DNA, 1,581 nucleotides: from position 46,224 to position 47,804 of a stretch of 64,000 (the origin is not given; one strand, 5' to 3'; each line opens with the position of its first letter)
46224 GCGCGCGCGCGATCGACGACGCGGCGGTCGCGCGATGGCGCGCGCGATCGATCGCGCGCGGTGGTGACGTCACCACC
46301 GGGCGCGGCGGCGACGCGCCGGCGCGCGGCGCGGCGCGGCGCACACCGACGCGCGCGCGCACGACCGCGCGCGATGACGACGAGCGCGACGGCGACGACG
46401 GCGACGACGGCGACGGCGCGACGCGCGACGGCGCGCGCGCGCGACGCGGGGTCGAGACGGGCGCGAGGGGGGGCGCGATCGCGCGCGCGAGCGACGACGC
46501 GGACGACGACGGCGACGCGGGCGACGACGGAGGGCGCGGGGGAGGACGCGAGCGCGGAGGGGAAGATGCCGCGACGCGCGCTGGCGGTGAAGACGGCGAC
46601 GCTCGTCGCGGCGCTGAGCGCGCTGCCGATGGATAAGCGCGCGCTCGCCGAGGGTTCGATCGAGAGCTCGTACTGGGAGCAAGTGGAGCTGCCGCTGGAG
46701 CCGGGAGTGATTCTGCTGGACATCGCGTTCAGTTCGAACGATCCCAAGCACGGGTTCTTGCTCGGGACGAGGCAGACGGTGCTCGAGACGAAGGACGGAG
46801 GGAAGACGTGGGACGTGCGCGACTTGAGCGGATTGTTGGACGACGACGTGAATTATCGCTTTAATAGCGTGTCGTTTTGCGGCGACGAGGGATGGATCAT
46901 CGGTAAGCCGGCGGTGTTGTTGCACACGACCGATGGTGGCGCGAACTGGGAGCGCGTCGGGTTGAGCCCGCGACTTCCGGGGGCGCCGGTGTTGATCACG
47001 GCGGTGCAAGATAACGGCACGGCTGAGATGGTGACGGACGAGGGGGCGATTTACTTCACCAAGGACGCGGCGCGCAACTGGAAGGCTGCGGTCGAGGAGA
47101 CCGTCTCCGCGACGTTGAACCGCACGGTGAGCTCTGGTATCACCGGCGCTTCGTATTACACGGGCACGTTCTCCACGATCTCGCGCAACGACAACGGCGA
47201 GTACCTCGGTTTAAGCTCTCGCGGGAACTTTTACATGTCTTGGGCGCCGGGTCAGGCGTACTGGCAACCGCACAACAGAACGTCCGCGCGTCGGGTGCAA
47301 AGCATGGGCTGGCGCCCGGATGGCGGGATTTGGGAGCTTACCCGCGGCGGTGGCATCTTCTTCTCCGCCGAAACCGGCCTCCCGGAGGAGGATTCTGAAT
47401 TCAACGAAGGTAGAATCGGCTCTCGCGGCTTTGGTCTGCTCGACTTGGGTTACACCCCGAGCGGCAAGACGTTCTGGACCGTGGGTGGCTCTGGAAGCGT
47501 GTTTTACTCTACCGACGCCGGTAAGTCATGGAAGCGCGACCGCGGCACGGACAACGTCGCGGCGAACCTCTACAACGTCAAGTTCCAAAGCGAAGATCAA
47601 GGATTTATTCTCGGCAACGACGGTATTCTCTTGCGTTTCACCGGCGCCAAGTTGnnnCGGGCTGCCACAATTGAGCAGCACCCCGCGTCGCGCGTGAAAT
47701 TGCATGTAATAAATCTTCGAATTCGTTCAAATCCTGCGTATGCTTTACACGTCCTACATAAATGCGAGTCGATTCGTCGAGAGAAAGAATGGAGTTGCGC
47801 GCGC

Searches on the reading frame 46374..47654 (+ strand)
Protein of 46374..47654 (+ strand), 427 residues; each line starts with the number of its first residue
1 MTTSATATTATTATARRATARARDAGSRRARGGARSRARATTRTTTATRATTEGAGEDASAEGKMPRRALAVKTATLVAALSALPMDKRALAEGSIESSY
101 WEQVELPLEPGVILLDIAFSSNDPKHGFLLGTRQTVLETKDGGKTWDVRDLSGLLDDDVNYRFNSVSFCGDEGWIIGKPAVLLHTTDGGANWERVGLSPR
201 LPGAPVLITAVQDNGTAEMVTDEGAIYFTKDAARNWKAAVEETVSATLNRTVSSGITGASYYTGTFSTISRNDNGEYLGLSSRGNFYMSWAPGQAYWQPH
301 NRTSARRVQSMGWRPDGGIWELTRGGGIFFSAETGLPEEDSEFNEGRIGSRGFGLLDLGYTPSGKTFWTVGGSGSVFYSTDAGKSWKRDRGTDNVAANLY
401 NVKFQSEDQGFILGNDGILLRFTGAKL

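Call 14: find_homologous_proteins(query=window:46374-47654:+, max_evalue=1e-60)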
Query window:46374-47654:+ (427 aa): 910 proteins with E <= 1e-60 among 8000 candidates; the best 120 are listed.
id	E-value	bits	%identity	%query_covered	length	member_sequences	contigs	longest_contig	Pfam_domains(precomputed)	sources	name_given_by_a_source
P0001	8.2e-242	821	99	85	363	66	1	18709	PF14870.13,PF02012.27,PF15902.13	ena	-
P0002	1.3e-224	764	87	89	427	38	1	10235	PF14870.13,PF02012.27,PF15902.13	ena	-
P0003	8.1e-221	752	84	92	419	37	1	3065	PF14870.13,PF02012.27,PF15902.13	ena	-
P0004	3.7e-216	736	79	99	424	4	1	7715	PF14870.13,PF02012.27,PF15902.13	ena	-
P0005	1.4e-208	711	78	96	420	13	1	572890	PF14870.13,PF02012.27,PF15902.13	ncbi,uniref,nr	ncbi:photosynthesis system II assembly factor YCF48-domain-containing protein [Ostreococcus tauri]|u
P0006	2.0e-201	688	74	99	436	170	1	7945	PF14870.13,PF02012.27,PF15902.13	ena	-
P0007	7.2e-188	643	81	77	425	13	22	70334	PF14870.13,PF02012.27,PF15902.13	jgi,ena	jgi:photosystem II stability/assembly factor-like uncharacterized protein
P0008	2.3e-186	638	70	98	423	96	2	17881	PF14870.13,PF02012.27,PF15902.13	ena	-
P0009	2.8e-186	638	72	94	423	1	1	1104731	PF14870.13,PF15902.13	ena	-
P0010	7.0e-186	636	82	77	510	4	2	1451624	PF14870.13,PF02012.27,PF15902.13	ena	-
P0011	1.1e-185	636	82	77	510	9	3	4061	PF14870.13,PF02012.27,PF15902.13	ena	-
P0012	1.1e-185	636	82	77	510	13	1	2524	PF14870.13,PF02012.27,PF15902.13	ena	-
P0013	2.1e-185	635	82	77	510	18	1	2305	PF14870.13,PF02012.27,PF15902.13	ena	-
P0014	3.5e-185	634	81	77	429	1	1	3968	PF14870.13,PF15902.13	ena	-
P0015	6.9e-185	633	69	99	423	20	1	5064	PF14870.13,PF02012.27,PF15902.13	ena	-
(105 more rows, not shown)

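Call 15: find_encoding_contigs(protein=P0001, flank=10000, max_places=2)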
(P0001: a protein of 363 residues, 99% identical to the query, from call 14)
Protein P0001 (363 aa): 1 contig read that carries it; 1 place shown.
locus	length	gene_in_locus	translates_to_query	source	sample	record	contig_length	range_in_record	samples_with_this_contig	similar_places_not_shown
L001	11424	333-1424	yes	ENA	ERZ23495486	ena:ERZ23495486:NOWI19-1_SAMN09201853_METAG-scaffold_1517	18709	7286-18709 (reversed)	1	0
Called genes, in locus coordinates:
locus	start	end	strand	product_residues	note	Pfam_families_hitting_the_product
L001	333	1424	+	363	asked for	PF14870:PSII_BNR, PF15902:Sortilin-Vps10 (faint), PF02012:BNR (faint)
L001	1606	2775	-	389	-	PF03982:DAGAT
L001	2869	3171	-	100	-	-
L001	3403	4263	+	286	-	PF00335:Tetraspanin (weak)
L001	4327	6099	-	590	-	PF01636:APH (faint), PF00069:Pkinase, PF07714:PK_Tyr_Ser-Thr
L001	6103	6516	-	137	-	-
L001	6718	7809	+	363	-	PF17800:NPL, PF00254:FKBP_C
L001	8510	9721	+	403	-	-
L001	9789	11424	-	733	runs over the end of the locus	PF00027:cNMP_binding, PF00069:Pkinase, PF07714:PK_Tyr_Ser-Thr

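Call 16: find_encoding_contigs(protein=P0002, flank=10000, max_places=2)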
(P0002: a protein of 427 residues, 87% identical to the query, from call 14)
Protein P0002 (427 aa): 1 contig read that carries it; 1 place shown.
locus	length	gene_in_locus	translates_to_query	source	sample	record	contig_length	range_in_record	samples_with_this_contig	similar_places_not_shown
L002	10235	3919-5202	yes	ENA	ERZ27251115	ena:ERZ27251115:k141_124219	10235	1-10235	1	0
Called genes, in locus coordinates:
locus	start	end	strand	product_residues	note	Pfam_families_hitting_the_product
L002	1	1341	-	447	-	?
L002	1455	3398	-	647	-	-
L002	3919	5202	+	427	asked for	PF14870:PSII_BNR, PF15902:Sortilin-Vps10 (faint), PF02012:BNR (faint)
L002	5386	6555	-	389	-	PF03982:DAGAT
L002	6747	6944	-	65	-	-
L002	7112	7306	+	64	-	-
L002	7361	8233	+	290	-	PF00335:Tetraspanin (weak)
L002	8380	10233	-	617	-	?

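Call 17: find_encoding_contigs(protein=P0005, flank=10000, max_places=2)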
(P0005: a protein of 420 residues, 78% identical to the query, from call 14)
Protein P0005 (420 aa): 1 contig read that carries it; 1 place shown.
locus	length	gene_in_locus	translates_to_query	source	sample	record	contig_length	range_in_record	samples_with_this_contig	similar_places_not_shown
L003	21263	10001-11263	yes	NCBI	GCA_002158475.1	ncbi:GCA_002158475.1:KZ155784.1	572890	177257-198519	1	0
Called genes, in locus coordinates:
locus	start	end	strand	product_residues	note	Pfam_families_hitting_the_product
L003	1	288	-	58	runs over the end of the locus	PF05365:UCR_UQCRX_QCR9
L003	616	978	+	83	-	-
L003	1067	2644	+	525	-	PF07651:ANTH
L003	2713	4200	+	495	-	PF07690:MFS_1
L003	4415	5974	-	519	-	-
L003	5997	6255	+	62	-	-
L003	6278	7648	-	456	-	PF00173:Cyt-b5, PF00487:FA_desaturase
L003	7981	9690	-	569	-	-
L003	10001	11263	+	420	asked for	PF14870:PSII_BNR, PF15902:Sortilin-Vps10 (faint), PF02012:BNR (faint)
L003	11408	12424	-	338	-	PF03982:DAGAT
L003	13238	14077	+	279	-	PF00335:Tetraspanin (weak)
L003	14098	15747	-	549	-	PF01636:APH (faint), PF00069:Pkinase, PF07714:PK_Tyr_Ser-Thr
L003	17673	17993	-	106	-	-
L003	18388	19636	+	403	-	PF00956:NAP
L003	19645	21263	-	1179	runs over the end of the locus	PF00027:cNMP_binding, PF00069:Pkinase, PF07714:PK_Tyr_Ser-Thr, PF04564:U-box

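Call 45: list_cluster_members(proteins=[P0001])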
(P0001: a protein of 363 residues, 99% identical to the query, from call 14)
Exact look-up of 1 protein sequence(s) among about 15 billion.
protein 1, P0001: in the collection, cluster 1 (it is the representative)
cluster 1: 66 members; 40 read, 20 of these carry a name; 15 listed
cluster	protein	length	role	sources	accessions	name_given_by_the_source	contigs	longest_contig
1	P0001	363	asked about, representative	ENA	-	-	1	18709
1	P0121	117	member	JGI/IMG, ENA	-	photosystem II stability/assembly factor-like uncharacterized protein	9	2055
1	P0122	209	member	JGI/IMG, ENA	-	photosystem II stability/assembly factor-like uncharacterized protein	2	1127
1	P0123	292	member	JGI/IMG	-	photosystem II stability/assembly factor-like uncharacterized protein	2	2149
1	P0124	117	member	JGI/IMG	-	photosystem II stability/assembly factor-like uncharacterized protein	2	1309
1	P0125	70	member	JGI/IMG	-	photosystem II stability/assembly factor-like uncharacterized protein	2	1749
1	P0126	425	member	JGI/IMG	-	photosystem II stability/assembly factor-like uncharacterized protein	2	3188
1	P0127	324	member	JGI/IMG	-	photosystem II stability/assembly factor-like uncharacterized protein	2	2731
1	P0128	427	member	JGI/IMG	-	photosystem II stability/assembly factor-like uncharacterized protein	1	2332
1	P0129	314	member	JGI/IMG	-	photosystem II stability/assembly factor-like uncharacterized protein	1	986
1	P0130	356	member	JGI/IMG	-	photosystem II stability/assembly factor-like uncharacterized protein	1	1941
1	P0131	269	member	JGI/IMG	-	photosystem II stability/assembly factor-like uncharacterized protein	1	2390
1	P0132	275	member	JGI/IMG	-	photosystem II stability/assembly factor-like uncharacterized protein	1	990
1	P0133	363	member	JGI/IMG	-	photosystem II stability/assembly factor-like uncharacterized protein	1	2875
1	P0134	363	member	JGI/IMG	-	photosystem II stability/assembly factor-like uncharacterized protein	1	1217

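Call 53: find_encoding_contigs(protein=P0009, flank=10000, max_places=1)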
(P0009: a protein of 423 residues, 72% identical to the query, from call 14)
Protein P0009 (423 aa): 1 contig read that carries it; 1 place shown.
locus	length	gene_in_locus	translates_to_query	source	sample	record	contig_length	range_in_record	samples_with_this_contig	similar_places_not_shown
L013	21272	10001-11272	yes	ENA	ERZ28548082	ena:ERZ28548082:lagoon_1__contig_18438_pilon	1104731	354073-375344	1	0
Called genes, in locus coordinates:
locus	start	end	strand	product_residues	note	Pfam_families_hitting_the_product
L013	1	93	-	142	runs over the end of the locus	PF00080:Sod_Cu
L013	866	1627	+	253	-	PF00403:HMA, PF00080:Sod_Cu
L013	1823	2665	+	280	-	-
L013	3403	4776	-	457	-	PF00173:Cyt-b5 (weak), PF00487:FA_desaturase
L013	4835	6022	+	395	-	-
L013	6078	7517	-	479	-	-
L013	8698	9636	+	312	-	-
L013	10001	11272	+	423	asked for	PF14870:PSII_BNR, PF15902:Sortilin-Vps10 (faint)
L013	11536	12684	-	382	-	PF03982:DAGAT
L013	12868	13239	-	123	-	-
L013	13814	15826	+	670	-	PF13855:LRR_8 (weak), PF00560:LRR_1 (faint), PF12799:LRR_4 (faint), PF23598:LRR_14, PF13855:LRR_8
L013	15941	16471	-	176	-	-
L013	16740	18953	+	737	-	PF23276:TPR_24 (faint), PF01535:PPR (faint), PF17177:PPR_long, PF13041:PPR_2, PF13812:PPR_3, PF12854:PPR_1 (weak)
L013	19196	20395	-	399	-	PF00180:Iso_dh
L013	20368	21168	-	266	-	-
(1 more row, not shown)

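Call 54: find_encoding_contigs(protein=P0008, flank=10000, max_places=1)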
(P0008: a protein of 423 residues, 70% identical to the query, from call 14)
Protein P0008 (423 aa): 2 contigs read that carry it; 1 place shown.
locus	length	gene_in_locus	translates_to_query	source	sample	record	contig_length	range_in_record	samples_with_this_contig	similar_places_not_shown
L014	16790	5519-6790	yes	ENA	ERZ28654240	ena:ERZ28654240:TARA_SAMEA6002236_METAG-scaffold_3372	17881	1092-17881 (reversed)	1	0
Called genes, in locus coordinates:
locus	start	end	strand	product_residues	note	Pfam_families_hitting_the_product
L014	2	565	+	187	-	?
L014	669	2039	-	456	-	PF00173:Cyt-b5 (weak), PF00487:FA_desaturase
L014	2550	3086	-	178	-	-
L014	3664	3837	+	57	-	-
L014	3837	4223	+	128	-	-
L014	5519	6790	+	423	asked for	PF14870:PSII_BNR, PF15902:Sortilin-Vps10 (faint), PF02012:BNR (faint)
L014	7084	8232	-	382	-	PF03982:DAGAT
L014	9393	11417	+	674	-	PF13855:LRR_8 (weak), PF23598:LRR_14 (weak), PF00560:LRR_1 (faint), PF12799:LRR_4 (faint), PF13855:LRR_8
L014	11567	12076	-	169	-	-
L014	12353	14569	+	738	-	PF13428:TPR_14 (faint), PF17177:PPR_long (weak), PF23276:TPR_24 (faint), PF01535:PPR (faint), PF17177:PPR_long, PF13812:PPR_3, PF13041:PPR_2, PF12854:PPR_1 (weak)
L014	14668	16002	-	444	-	PF00180:Iso_dh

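Call 55: find_encoding_contigs(protein=P0004, flank=10000, max_places=1)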
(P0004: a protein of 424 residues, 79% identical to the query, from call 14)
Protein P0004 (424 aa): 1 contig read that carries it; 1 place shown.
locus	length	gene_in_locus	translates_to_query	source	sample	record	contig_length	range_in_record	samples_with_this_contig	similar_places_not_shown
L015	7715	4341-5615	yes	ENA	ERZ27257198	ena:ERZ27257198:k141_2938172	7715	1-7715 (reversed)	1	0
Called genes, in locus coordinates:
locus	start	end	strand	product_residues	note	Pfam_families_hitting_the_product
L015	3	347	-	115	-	?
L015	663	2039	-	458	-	PF00173:Cyt-b5, PF00487:FA_desaturase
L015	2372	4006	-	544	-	PF24423:OVT1 (weak)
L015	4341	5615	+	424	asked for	PF14870:PSII_BNR, PF15902:Sortilin-Vps10 (faint), PF02012:BNR (faint)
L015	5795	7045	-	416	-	PF03982:DAGAT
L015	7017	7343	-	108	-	-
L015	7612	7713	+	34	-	?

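Call 61: search_protein_families(library=pfam, proteins=[window:46374-47654:+], max_evalue=0.00001)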
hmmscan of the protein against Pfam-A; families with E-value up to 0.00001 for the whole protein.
window:46374-47654:+ (427 aa): 3 families
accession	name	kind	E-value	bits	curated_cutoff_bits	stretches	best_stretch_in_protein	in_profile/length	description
PF14870.12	PSII_BNR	-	1.5e-125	418.9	27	1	97-422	5-302/303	Photosynthesis system II assembly factor YCF48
PF15902.12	Sortilin-Vps10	-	4.9e-10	39.2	33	0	183-238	4-59/446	Sortilin, neurotensin receptor 3,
PF02012.26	BNR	-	3.6e-08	32.6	27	0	377-388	1-12/12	BNR/Asp-box repeat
